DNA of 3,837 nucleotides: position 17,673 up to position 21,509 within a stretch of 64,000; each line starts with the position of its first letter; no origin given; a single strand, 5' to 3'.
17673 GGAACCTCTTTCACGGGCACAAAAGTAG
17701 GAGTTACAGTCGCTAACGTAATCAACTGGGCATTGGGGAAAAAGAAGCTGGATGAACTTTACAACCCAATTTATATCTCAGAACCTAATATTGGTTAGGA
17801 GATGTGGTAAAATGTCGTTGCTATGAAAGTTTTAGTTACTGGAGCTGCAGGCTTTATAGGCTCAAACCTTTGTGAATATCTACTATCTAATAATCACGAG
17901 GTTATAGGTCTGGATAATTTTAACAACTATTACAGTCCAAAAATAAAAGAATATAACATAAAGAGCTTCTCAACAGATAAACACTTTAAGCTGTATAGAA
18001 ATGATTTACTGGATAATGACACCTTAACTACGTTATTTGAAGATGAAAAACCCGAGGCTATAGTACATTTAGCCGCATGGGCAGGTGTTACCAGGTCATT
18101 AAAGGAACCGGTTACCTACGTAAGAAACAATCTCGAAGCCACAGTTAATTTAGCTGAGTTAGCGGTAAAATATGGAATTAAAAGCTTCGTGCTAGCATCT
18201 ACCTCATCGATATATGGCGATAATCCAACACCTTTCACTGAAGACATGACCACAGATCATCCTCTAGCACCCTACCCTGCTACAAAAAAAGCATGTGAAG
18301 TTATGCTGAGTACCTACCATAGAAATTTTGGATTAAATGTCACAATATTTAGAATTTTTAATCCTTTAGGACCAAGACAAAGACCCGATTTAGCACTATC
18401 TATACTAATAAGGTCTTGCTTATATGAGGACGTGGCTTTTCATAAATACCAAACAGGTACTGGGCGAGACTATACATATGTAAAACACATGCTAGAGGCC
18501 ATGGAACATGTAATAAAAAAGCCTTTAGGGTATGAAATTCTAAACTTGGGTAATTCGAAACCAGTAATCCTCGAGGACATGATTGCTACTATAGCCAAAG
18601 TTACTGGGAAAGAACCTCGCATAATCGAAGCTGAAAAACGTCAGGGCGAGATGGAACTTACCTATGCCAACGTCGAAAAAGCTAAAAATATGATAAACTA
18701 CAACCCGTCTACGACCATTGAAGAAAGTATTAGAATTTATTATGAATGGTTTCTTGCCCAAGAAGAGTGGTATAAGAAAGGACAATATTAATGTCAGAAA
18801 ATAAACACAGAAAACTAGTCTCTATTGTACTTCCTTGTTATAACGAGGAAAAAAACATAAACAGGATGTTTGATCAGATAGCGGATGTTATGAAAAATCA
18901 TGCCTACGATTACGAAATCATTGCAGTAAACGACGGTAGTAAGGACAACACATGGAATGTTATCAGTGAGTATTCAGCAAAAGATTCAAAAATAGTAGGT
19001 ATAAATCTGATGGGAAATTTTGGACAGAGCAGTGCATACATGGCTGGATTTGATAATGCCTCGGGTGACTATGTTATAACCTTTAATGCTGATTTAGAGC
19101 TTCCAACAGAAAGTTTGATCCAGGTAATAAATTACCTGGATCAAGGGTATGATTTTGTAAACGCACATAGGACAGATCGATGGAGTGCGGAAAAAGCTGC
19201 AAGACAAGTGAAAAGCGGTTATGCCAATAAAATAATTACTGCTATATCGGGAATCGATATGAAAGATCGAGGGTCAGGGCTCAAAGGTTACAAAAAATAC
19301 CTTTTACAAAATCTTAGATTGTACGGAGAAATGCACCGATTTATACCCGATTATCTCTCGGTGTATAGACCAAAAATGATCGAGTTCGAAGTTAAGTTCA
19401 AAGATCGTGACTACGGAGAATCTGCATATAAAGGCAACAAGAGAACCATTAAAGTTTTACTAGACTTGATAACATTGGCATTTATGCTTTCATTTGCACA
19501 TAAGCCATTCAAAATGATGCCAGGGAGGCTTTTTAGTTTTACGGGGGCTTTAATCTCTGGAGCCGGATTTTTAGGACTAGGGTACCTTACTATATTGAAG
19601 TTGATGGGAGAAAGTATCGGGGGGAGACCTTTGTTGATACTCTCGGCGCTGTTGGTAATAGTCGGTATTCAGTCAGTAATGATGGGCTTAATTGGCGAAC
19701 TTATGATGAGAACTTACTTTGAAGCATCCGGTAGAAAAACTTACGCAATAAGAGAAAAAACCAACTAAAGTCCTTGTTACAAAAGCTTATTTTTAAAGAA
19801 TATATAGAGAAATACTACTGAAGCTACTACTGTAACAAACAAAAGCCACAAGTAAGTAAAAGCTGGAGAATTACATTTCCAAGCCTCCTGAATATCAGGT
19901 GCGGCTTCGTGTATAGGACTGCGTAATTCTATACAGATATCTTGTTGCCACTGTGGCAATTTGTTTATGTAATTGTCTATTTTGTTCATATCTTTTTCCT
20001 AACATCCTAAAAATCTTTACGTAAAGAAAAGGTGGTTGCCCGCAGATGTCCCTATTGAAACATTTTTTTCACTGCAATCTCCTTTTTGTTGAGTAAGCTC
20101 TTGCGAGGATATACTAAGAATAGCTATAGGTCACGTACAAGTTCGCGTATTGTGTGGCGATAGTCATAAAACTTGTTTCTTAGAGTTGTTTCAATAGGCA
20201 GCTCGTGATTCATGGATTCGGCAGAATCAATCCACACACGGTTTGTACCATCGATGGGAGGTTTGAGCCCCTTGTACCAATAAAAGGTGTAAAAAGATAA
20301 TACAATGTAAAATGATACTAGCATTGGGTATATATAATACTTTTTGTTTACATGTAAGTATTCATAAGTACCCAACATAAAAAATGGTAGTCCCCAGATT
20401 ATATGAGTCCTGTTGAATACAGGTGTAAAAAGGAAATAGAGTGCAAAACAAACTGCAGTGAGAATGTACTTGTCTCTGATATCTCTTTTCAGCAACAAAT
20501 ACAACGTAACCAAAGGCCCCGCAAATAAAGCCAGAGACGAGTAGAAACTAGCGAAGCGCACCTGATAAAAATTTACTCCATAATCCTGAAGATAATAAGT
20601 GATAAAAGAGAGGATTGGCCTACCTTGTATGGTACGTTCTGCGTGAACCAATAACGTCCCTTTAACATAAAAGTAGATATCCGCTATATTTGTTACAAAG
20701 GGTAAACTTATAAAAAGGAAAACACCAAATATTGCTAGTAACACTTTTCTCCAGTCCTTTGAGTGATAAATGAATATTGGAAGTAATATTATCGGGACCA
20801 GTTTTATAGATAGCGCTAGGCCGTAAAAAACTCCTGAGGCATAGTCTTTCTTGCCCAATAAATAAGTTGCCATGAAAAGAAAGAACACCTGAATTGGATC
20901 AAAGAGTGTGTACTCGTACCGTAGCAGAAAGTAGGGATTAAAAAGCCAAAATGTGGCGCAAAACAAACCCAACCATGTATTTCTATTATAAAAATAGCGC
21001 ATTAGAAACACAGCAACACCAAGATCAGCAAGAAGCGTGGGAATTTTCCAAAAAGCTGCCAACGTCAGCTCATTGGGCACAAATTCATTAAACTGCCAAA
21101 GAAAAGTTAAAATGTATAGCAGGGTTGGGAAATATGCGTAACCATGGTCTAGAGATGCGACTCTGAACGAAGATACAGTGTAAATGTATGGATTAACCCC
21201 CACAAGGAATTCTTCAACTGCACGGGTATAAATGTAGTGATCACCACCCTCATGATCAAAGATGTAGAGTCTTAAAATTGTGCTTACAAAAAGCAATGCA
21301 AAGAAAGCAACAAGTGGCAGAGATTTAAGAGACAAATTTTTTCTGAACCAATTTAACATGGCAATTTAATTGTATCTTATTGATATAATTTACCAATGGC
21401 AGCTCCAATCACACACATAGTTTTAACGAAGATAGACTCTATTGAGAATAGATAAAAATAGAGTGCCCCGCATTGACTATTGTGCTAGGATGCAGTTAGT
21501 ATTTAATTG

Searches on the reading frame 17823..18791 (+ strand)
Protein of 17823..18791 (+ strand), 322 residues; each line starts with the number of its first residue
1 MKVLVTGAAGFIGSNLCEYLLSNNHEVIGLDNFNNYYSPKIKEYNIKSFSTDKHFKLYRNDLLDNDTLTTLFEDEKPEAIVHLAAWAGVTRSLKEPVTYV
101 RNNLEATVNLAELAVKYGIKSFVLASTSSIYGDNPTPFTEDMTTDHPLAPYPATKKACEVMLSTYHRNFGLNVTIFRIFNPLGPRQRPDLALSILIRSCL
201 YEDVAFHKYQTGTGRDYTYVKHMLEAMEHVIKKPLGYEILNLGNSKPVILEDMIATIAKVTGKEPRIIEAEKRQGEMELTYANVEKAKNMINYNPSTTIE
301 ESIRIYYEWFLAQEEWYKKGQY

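Call 62: search_protein_families(library=pfam, proteins=[window:17823-18791:+], max_evalue=0.001)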
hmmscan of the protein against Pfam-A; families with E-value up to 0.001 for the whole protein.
window:17823-18791:+ (322 aa): 7 families
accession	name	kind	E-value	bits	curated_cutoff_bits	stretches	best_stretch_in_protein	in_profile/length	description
PF01370.27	Epimerase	-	7.6e-55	186.4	20.9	1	3-243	1-240/240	NAD dependent epimerase/dehydratase family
PF16363.11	GDP_Man_Dehyd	-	9.1e-53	180.3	27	1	4-304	1-330/332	GDP-mannose 4,6 dehydratase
PF04321.23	RmlD_sub_bind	-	2.9e-18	66.4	27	1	1-270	1-240/287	RmlD substrate binding domain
PF02719.21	Polysacc_synt_2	-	4.7e-16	59.3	20.2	1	3-127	1-128/293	Polysaccharide biosynthesis protein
PF01073.25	3Beta_HSD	-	1.1e-12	48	22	1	4-161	1-156/280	3-beta hydroxysteroid dehydrogenase/isomerase family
PF07993.18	NAD_binding_4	-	3.9e-11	43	20.1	1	76-178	88-204/258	Male sterility protein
PF13460.12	NAD_binding_10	-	3.3e-08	34.1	27.2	1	7-177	1-142/184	NAD(P)H-binding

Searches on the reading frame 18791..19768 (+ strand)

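Call 62: search_protein_families(library=pfam, proteins=[window:18791-19768:+], max_evalue=0.001)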
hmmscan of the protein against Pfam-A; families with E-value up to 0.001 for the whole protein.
window:18791-19768:+ (325 aa): 3 families
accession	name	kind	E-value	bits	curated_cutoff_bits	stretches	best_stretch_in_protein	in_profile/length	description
PF00535.33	Glycos_transf_2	-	6.1e-31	108.1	23.3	1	11-174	1-166/168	Glycosyl transferase family 2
PF13641.12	Glyco_tranf_2_3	-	1.1e-06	29.3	27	1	10-126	3-122/230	Glycosyltransferase like family 2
PF10111.15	Glyco_tranf_2_2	-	2.2e-05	24.5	27.3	1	11-101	1-91/276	Glycosyltransferase like family 2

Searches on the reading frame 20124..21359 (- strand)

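Call 61: search_protein_families(library=pfam, proteins=[window:20124-21359:-], max_evalue=0.001)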
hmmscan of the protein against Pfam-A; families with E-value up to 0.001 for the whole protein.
window:20124-21359:- (411 aa): 1 family
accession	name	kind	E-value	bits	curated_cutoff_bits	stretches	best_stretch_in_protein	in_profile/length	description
PF09594.16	GT87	-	6.6e-09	36.3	25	1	95-313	18-237/237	Glycosyltransferase family 87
